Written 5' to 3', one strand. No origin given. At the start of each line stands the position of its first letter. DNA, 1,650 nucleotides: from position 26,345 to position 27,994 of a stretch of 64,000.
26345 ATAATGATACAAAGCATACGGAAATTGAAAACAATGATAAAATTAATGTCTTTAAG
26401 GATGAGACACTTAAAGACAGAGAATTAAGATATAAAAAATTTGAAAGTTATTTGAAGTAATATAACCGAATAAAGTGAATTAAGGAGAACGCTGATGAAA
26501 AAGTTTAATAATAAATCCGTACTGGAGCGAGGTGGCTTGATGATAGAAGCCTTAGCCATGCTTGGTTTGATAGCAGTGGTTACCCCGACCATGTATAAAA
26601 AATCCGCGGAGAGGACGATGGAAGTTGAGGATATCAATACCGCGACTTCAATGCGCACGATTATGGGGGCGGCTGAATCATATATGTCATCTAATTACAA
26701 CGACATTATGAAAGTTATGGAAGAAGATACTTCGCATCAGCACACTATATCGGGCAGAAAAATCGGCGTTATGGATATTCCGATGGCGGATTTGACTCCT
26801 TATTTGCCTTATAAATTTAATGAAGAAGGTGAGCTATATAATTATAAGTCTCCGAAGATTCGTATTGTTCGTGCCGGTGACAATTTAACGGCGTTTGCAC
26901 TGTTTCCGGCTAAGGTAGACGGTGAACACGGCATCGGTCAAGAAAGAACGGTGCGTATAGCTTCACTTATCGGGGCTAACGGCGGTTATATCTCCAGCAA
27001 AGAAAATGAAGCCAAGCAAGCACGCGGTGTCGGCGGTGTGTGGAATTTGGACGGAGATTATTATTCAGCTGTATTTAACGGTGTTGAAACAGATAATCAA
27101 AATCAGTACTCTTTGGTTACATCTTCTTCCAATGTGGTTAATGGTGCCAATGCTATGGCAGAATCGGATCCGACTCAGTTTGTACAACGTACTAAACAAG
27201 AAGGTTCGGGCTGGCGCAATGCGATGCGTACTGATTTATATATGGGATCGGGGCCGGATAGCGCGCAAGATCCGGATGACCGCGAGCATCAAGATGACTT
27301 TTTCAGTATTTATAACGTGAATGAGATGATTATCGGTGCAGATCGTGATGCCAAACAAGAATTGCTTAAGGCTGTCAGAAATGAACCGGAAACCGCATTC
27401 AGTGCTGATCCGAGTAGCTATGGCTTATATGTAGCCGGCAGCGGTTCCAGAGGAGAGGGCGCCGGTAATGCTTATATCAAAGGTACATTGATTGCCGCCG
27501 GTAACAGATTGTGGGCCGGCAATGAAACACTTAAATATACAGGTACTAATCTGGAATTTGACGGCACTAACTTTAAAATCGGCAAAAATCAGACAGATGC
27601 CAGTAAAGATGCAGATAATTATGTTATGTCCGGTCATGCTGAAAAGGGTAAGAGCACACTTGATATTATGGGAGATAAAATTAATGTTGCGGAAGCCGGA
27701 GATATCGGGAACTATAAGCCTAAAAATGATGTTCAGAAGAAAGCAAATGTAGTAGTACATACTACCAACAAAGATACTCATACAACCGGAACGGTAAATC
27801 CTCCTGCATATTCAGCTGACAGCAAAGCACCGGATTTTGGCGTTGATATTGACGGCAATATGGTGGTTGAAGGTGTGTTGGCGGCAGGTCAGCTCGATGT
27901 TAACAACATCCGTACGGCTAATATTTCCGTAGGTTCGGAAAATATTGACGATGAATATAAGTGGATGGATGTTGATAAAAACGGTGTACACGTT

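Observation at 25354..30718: Operon encoding a 1407-aa protein with a prepilin-type N-terminus: a giant pilin-like adhesin candidate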

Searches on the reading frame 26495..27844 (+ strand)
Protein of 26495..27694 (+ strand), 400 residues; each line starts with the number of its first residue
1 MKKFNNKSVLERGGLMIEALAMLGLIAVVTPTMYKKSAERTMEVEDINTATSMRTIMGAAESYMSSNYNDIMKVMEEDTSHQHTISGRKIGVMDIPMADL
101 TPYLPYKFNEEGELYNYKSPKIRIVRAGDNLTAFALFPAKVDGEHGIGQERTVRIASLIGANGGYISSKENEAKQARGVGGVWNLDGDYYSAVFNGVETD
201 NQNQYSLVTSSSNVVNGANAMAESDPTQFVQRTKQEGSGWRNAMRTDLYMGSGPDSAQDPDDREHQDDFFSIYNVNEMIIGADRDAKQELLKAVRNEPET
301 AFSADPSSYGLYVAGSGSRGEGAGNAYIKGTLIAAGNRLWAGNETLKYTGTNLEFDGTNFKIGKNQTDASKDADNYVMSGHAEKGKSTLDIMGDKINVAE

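Call 29: search_solved_structures(query=A3, max_evalue=10, show_alignments=3)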
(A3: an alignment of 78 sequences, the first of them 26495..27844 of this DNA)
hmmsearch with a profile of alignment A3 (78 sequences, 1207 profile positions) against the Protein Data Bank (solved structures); distinct sequences matched with E-value up to 10: 0.

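Call 32: find_related_loci(query=A3, collection=genome_contigs, flank=10000)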
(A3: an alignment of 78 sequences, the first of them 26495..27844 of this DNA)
Query A3 (450 aa) in genome_contigs; peptide patterns used: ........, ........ (x = any residue, [..] = any of these).
146 stretches matched a pattern; 106 encode a relative of the query (tblastn E <= 1e-3); the best 80 are kept; 79 distinct loci.
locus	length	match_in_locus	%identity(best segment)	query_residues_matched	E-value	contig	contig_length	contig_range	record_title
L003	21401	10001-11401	71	1-450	0e+0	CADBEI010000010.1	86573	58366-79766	MAG: uncultured proteobacterium isolate RUG13901 genome assembly, contig: RUG13901_asm_10, whole genome shotgun sequence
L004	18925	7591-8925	92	1-450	0e+0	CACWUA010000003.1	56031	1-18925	MAG: uncultured proteobacterium isolate RUG10918 genome assembly, contig: RUG10918_asm_3, whole genome shotgun sequence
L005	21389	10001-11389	64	1-450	2e-175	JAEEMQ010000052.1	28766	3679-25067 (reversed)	MAG: Alphaproteobacteria bacterium isolate Tb.RUG.243 k141_12670831_flag=1_multi=15.9550_len=28766, whole genome shotgun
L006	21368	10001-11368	61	1-450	3e-161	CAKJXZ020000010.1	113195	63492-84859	Proteobacteria bacterium isolate MAG-R073 genome assembly, contig: k141_84460, whole genome shotgun sequence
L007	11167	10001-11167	67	1-386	6e-158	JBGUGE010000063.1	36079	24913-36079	MAG: Alphaproteobacteria bacterium isolate ruminal_MAG_381 ruminal_MAG_381_contig_0063, whole genome shotgun sequence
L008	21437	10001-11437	43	1-450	8e-106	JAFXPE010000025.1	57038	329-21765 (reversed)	MAG: Alphaproteobacteria bacterium isolate RGIG6619 Sheep_Rumen-1__c983302, whole genome shotgun sequence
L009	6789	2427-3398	49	2-362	5e-91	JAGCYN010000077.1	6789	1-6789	MAG: Alphaproteobacteria bacterium isolate RGIG10239 Yak_Rumen-5__c1420472, whole genome shotgun sequence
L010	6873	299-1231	50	1-334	8e-91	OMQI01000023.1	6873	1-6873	uncultured Rhodospirillaceae bacterium isolate RUG772 genome assembly, contig: k87_4181567, whole genome shotgun sequenc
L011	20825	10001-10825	55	1-285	1e-90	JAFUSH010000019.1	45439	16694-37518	MAG: Alphaproteobacteria bacterium isolate RGIG4780 Roe_deer_Reticulum-3__c633, whole genome shotgun sequence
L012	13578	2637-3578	48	1-348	4e-89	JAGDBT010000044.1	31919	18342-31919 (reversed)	MAG: Alphaproteobacteria bacterium isolate RGIG10323 Yak_Rumen.Co__c1760724, whole genome shotgun sequence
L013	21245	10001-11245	43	1-391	1e-88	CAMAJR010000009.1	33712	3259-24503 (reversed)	MAG: uncultured Alphaproteobacteria bacterium isolate SRR5666655_bin.23_metaWRAP_v1.3_MAG genome assembly, contig: ERZ11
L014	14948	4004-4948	50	1-348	2e-88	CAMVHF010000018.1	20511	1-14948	MAG TPA_asm: uncultured Alphaproteobacteria bacterium isolate SRR8387716_bin.37_metaWRAP_v1.3_MAG genome assembly, conti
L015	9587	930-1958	46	1-365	1e-87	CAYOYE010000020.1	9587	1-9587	MAG TPA_asm: uncultured Azospirillaceae bacterium isolate SRP222552_co1_183 genome assembly, contig: NODE_6950_length_95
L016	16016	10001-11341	42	1-392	9e-86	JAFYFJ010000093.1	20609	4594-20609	MAG: Alphaproteobacteria bacterium isolate RGIG7040 Sheep_Rumen.Co__c3596128, whole genome shotgun sequence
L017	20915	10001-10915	47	7-337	5e-86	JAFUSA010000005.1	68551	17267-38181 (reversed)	MAG: Alphaproteobacteria bacterium isolate RGIG4773 Roe_deer_Reticulum-2__c432, whole genome shotgun sequence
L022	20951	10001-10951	47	1-357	9e-84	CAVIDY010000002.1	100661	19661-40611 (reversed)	Bacteroidaceae bacterium isolate H07635-L1_cleanbin_000017 genome assembly, contig: Spades_H07635-L1_contig_71, whole ge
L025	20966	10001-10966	45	1-355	3e-83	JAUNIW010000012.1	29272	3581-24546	MAG: Pseudomonadota bacterium isolate S29M_St_20 NODE_465_length_29272_cov_7.666496, whole genome shotgun sequence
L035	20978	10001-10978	44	1-364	2e-80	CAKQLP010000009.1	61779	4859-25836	MAG: uncultured Alphaproteobacteria bacterium isolate REFINED_METABAT215_TOP10_CONTIGS_1500_ASSEMBLY_K77_MERGED__Hadza_M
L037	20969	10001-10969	45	1-357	4e-78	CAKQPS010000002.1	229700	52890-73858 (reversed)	MAG: uncultured Alphaproteobacteria bacterium isolate REFINED_METABAT215_TOP10_CONTIGS_1500_ASSEMBLY_K77_MERGED__Hadza_M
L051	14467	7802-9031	44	1-406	2e-85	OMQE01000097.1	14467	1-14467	uncultured Rhodospirillaceae bacterium isolate RUG769 genome assembly, contig: k87_21025191, whole genome shotgun sequen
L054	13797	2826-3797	36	1-356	8e-51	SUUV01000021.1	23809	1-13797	MAG: Alphaproteobacteria bacterium isolate SIG55 NODE_41224_length_23809_cov_2.719745, whole genome shotgun sequence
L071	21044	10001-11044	32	1-350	2e-44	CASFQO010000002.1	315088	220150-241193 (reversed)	uncultured Alphaproteobacteria bacterium isolate SI.O44.metabat-bins.180 genome assembly, contig: SI.O44.metabat-bins.18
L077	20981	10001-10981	44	1-362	3e-84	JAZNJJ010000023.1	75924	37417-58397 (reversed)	MAG: Alphaproteobacteria bacterium isolate T1900044680_TS20190146.MAGScoT_cleanbin_000022 SGB_1681_k141_3567370, whole g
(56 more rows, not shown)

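Call 38: predict_structure(alignment_id=A3)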
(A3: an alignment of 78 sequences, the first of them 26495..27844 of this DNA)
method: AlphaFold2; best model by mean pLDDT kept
length: 450 residues; sequences in the alignment: 78
mean_pLDDT: 68.9   pTM: 0.47
mean pLDDT of the five models: 68.9, 67.2, 66.8, 65.1, 64.7
residues with pLDDT >= 90: 82; 70-90: 146; 50-70: 121; < 50: 101
segments of 3 or more residues with pLDDT < 50: 1-4, 221-236, 238-254, 268-271, 273-283, 295-298, 308-336, 424-430
pLDDT, mean of each block of 10 residues (from residue 1): 52 74 83 82 89 92 89 89 89 92 83 84 91 93 81 91 86 85 89 74 87 69 42 43 40 48 50 45 53 48 50 43 46 52 71 77 66 69 73 66 52 56 48 56 59
secondary structure, 60 per line:
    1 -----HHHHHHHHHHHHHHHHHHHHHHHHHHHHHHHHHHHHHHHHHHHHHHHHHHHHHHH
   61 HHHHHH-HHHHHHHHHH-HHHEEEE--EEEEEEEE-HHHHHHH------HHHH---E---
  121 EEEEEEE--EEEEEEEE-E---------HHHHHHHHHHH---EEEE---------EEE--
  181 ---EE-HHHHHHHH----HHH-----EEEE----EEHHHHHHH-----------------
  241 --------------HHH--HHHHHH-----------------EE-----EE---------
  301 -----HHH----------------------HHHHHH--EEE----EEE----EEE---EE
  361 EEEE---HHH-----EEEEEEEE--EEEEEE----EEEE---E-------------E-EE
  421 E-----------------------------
elements in order: H6-66 H68-77 E82-85 E88-95 H97-103 H110-113 E121-127 E130-137 H149-159 E163-166 E176-178 H187-194 E207-210 H217-223 H260-265 H331-336 E339-341 E346-348 E353-355 E359-364 E376-383 E386-391 E396-399 E419-421

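Call 42: fold_search(model_id=the predicted structure, library=pdb)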
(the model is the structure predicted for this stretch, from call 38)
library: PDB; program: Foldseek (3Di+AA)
matches with E <= 10: 193; with E <= 0.001: 0
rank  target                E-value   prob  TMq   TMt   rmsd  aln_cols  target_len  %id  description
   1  8r72_B                7.0e-01  0.04  0.08  0.07  16.6       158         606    8  Polysaccharide lyase BtPL33HA (BT4410) Y291A with HA dp4 collected at 1.33 A (released 2024-12-04)
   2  9a1f_R                9.8e-01  0.33  0.13  0.42  10.0       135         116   15  Integrative structure of the XcpGHIJK pseudo pilus filament model of a type II secretion system (released 2021-06-18)
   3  8r71_B                1.0e+00  0.03  0.08  0.06  16.0       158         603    7  Polysaccharide lyase BtPL33HA (BT4410) Y291A with HAdp4 collected at 1.22 A (released 2024-12-04)
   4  8r6z_A                1.4e+00  0.03  0.08  0.07  16.3       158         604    8  Polysaccharide lyase BtPL33HA (BT4410) Apo form 2 (released 2024-12-04)
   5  8oja_B                1.5e+00  0.08  0.07  0.12  13.0        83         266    7  HSV-1 DNA polymerase-processivity factor complex in exonuclease state (released 2024-04-03)
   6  2y3p_B                1.5e+00  0.02  0.08  0.07  17.8       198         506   12  Crystal structure of N-terminal domain of GyrA with the antibiotic simocyclinone D8 (released 2010-12-29)
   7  8r71_A                1.6e+00  0.02  0.08  0.06  16.0       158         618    7  Polysaccharide lyase BtPL33HA (BT4410) Y291A with HAdp4 collected at 1.22 A (released 2024-12-04)
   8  7eip                  1.7e+00  0.06  0.07  0.04   7.1        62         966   10  Crystal structure of ligand-free chondroitin ABC lyase I (released 2021-08-25)
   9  8xx4_B                1.7e+00  0.04  0.07  0.03  16.4       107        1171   11  ASFV RNAP elongation complex (released 2025-01-22)
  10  8v1q_B                1.7e+00  0.02  0.06  0.09  20.7       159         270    6  Herpes simplex virus 1 polymerase holoenzyme bound to DNA in both open/closed conformations (released 2024-09-04)
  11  6gis_B                1.7e+00  0.01  0.06  0.09  21.1       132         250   14  Structural basis of human clamp sliding on DNA (released 2018-05-30)
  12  8r75_B                1.8e+00  0.02  0.08  0.06  15.8       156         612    7  Polysaccharide lyase BtPL33HA (BT4410) Apo form 1 (released 2024-12-04)
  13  5nc1_A                1.9e+00  0.04  0.07  0.15  13.4       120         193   13  Structure of the distal domain of mouse adenovirus 2 fibre bound to N-acetyl-glucosamine (released 2018-03-14)
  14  7apk_E                1.9e+00  0.04  0.07  0.07  17.6       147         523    7  Structure of the human THO - UAP56 complex (released 2020-12-16)
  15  7znk_E                1.9e+00  0.04  0.07  0.06  17.6       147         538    7  Structure of an endogenous human TREX complex bound to mRNA (released 2023-05-03)
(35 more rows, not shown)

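Call 46: search_protein_families(library=pfam, proteins=[L022:16585-17298:-, L037:15730-16443:-, L051:13002-14213:+, L054:11188-12651:-], max_evalue=0.01)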
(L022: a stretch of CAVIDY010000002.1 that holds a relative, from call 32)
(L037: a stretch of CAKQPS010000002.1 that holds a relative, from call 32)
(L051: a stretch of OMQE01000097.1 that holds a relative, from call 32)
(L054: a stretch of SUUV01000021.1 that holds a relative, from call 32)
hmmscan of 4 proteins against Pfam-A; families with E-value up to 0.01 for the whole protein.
L022:16585-17298:- (237 aa): 1 family
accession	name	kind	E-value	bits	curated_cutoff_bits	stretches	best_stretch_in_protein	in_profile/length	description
PF01478.23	Peptidase_A24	-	2.7e-16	60.3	26.5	1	92-207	1-101/104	Type IV leader peptidase family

L037:15730-16443:- (237 aa): 1 family
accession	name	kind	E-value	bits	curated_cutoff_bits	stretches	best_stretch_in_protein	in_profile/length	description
PF01478.23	Peptidase_A24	-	5.8e-16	59.3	26.5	1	92-207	1-101/104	Type IV leader peptidase family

L051:13002-14213:+ (403 aa): 1 family
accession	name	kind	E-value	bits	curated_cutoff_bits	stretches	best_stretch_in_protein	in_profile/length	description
PF00162.24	PGK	-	8.1e-141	469.8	27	1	7-391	2-379/379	Phosphoglycerate kinase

L054:11188-12651:- (487 aa): 5 families
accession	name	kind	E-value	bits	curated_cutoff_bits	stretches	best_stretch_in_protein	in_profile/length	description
PF00006.31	ATP-synt_ab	-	2.6e-69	233.6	29.5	1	146-365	1-213/213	ATP synthase alpha/beta family, nucleotide-binding domain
PF22919.1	ATP-synt_VA_C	-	1.5e-15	57.5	24.7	1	372-457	7-95/101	C-terminal domain of V and A type ATP synthase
PF02874.29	ATP-synt_ab_N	-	2e-15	57.5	20.9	1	21-89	1-69/69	ATP synthase alpha/beta family, beta-barrel domain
PF03193.22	RsgA_GTPase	-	0.00016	22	30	1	148-223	95-170/174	RsgA GTPase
PF05729.18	NACHT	-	0.0095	16.2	26.7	0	164-187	5-28/167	NACHT domain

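Call 62: search_protein_families(library=ncbifam, proteins=[L022:16585-17298:-], max_evalue=10)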
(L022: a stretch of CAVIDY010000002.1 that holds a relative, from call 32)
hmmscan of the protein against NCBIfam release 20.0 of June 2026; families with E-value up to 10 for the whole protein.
L022:16585-17298:- (237 aa): 0 families
